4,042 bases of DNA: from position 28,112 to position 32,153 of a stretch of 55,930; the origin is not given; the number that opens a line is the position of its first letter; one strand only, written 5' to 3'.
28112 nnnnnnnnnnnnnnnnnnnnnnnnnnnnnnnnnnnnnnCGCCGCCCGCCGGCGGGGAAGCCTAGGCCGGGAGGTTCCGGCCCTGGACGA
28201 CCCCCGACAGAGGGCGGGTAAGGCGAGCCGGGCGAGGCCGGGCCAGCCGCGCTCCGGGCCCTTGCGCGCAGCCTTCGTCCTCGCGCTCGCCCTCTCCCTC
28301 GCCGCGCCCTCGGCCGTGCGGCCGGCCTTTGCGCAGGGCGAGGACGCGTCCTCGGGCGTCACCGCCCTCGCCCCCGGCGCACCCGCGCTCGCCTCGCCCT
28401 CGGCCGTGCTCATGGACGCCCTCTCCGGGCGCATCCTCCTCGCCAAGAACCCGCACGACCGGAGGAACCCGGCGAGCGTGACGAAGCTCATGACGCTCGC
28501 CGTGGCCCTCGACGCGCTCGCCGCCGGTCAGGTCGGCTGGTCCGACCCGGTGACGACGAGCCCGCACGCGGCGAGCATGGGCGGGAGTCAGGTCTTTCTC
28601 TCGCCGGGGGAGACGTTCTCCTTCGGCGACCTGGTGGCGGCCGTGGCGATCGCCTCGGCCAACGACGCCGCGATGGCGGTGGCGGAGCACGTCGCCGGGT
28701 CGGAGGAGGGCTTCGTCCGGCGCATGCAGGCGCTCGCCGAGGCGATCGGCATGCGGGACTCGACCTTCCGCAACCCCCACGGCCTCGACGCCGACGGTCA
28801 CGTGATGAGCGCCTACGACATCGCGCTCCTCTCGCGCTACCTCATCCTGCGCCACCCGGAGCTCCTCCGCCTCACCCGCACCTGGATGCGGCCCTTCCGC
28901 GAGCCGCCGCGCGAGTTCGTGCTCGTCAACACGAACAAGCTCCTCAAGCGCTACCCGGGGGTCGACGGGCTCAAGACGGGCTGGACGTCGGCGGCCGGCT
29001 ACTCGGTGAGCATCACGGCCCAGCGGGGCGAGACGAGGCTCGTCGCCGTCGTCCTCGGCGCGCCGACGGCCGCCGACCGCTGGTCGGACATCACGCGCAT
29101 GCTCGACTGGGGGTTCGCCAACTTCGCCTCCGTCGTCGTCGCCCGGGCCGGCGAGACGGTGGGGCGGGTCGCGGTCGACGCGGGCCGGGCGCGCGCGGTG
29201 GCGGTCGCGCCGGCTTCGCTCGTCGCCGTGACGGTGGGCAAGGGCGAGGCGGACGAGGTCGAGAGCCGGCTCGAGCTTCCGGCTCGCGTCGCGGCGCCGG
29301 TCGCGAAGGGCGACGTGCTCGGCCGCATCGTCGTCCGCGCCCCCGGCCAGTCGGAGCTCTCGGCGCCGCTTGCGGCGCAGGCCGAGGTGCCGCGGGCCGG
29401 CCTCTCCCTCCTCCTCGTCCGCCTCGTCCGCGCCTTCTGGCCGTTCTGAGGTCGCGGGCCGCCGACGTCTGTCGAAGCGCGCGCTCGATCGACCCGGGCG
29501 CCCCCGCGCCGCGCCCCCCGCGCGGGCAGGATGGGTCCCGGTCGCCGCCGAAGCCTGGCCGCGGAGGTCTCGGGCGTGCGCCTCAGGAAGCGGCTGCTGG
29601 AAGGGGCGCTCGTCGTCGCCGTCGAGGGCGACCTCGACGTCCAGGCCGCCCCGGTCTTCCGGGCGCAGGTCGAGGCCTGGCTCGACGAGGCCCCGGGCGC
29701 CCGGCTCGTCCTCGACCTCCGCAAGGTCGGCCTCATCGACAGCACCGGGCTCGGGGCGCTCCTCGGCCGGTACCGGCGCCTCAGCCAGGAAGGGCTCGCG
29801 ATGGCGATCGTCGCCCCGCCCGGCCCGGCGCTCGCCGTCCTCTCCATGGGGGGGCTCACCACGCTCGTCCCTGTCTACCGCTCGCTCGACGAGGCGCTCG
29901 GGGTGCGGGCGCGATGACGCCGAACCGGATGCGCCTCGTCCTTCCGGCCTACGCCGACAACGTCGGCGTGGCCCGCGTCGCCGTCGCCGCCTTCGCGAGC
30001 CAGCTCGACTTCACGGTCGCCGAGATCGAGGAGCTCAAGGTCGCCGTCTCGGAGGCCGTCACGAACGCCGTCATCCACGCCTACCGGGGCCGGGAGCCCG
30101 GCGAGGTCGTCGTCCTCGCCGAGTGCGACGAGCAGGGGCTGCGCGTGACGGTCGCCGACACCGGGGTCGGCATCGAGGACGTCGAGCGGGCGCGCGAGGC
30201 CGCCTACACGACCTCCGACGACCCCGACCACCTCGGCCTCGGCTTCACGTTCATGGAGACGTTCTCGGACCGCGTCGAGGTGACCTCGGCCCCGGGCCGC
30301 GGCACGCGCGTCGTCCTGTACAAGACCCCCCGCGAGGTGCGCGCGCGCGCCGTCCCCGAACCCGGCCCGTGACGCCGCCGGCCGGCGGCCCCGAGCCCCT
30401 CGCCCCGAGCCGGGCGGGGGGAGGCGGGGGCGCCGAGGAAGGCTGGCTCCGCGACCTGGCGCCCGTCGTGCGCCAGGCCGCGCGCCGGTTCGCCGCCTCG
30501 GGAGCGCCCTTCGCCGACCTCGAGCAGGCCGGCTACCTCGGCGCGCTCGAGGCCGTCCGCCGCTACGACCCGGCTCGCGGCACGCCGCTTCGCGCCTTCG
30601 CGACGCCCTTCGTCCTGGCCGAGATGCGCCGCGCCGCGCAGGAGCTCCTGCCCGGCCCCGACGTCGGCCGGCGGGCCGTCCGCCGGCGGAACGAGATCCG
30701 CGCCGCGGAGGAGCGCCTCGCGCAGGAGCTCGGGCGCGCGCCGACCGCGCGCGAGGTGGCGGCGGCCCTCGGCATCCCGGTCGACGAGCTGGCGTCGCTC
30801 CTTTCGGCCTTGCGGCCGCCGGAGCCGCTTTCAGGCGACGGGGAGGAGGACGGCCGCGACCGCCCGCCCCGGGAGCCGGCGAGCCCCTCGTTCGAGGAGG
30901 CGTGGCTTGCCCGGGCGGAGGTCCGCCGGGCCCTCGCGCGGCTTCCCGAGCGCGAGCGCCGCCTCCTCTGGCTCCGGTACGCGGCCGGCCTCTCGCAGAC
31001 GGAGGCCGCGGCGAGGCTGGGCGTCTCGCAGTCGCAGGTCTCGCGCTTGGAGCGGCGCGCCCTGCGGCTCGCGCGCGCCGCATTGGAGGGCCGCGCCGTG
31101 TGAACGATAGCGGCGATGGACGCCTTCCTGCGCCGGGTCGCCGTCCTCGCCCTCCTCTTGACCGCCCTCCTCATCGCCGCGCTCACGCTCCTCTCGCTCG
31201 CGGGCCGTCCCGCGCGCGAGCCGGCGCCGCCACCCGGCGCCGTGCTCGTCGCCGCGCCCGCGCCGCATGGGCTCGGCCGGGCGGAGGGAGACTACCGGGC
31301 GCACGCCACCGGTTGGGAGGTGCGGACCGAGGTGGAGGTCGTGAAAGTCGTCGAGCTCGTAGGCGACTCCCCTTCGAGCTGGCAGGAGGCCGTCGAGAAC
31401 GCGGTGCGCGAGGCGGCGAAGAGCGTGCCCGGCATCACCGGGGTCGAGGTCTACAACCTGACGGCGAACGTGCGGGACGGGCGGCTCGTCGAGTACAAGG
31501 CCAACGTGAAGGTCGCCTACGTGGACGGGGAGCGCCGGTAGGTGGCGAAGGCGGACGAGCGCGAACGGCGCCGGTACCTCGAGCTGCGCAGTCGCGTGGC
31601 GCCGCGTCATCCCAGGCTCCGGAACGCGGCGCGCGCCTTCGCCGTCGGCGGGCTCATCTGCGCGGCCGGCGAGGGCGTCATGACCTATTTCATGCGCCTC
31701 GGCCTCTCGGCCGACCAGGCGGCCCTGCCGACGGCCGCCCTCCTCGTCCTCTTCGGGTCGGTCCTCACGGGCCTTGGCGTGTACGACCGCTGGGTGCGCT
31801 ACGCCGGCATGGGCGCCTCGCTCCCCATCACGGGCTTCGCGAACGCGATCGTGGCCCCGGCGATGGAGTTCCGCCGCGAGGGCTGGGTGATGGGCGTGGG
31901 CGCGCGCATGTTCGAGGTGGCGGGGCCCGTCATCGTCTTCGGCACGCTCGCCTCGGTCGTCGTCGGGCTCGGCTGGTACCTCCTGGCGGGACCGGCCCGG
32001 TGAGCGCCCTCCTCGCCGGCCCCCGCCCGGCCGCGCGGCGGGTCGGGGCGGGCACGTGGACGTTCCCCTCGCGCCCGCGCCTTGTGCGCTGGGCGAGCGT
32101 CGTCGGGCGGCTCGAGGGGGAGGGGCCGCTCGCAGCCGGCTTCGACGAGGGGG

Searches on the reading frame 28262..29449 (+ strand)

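Call 60: search_protein_families(library=pfam, proteins=[window:28262-29449:+], max_evalue=0.001)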
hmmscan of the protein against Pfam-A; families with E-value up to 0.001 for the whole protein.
window:28262-29449:+ (395 aa): 3 families
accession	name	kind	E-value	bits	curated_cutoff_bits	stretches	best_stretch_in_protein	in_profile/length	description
PF00768.25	Peptidase_S11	-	6.3e-71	239.1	27.6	1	38-269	5-239/239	D-alanyl-D-alanine carboxypeptidase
PF07943.18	PBP5_C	-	8.9e-10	39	21.2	1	290-377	3-90/91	Penicillin-binding protein 5, C-terminal domain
PF13354.11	Beta-lactamase2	-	2.4e-09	37.3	22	1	55-191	9-143/214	Beta-lactamase enzyme family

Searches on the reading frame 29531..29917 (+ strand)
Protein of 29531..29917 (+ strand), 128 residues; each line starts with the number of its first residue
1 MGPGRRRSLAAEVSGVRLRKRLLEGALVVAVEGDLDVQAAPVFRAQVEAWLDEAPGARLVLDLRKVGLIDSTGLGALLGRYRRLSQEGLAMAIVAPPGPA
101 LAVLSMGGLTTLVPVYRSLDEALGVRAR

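Call 15: search_protein_families(library=ncbifam, proteins=[window:29531-29917:+], max_evalue=0.01)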
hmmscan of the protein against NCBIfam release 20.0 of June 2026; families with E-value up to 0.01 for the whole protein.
window:29531-29917:+ (128 aa): 2 families
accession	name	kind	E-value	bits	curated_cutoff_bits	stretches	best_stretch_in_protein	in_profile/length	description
TIGR00377.1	ant_ant_sig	superfamily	2.3e-20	72.5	53.45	1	18-121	5-108/108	anti-sigma factor antagonist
TIGR02886.1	spore_II_AA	equivalog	1.3e-19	70.1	114.75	1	24-123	7-106/106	anti-sigma F factor antagonist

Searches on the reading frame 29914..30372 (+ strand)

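Call 60: search_protein_families(library=pfam, proteins=[window:29914-30372:+], max_evalue=0.001)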
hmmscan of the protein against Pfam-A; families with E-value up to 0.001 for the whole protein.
window:29914-30372:+ (152 aa): 2 families
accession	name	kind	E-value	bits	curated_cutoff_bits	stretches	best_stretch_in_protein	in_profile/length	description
PF13581.12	HATPase_c_2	-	7.1e-26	91.1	27.4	1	11-137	2-127/127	Histidine kinase-like ATPase domain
PF02518.31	HATPase_c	-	7.3e-13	49.4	26.4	1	39-136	4-106/111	Histidine kinase-, DNA gyrase B-, and HSP90-like ATPase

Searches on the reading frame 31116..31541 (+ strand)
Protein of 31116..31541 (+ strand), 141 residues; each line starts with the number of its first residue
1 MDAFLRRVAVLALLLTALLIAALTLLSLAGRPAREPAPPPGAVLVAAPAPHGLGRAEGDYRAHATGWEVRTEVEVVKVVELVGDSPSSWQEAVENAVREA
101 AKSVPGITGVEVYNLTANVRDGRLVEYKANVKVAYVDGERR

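Call 14: search_protein_families(library=pfam, proteins=[window:31116-31541:+], max_evalue=0.01)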
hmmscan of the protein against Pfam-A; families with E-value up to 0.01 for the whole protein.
window:31116-31541:+ (141 aa): 1 family
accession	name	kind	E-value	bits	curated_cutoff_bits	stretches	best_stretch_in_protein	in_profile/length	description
PF07311.17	Dodecin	-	7.7e-23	81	22.5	1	75-135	1-61/64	Dodecin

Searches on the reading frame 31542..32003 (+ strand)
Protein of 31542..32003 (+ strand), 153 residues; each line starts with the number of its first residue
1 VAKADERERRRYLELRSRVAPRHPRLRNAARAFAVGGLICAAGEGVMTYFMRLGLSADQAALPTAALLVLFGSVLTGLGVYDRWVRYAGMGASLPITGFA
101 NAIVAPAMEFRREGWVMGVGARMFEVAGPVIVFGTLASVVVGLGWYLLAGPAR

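Call 14: search_protein_families(library=pfam, proteins=[window:31542-32003:+], max_evalue=0.01)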
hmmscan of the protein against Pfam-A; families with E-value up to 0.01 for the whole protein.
window:31542-32003:+ (153 aa): 1 family
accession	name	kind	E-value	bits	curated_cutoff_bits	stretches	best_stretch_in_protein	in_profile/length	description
PF03862.18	SpoVAC_SpoVAEB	-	2.5e-38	131.4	25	1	29-143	2-116/117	SpoVAC/SpoVAEB sporulation membrane protein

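Call 15: search_protein_families(library=ncbifam, proteins=[window:31542-32003:+], max_evalue=0.01)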
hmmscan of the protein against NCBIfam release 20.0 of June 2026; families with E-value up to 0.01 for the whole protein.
window:31542-32003:+ (153 aa): 2 families
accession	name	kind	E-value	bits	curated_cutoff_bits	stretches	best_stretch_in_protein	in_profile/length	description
TIGR02838.1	spore_V_AC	equivalog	2.8e-49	166.5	164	1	11-148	2-140/141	stage V sporulation protein AC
TIGR02839.1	spore_V_AE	equivalog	4.8e-14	52.6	131.1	1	32-143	4-108/114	stage V sporulation protein AE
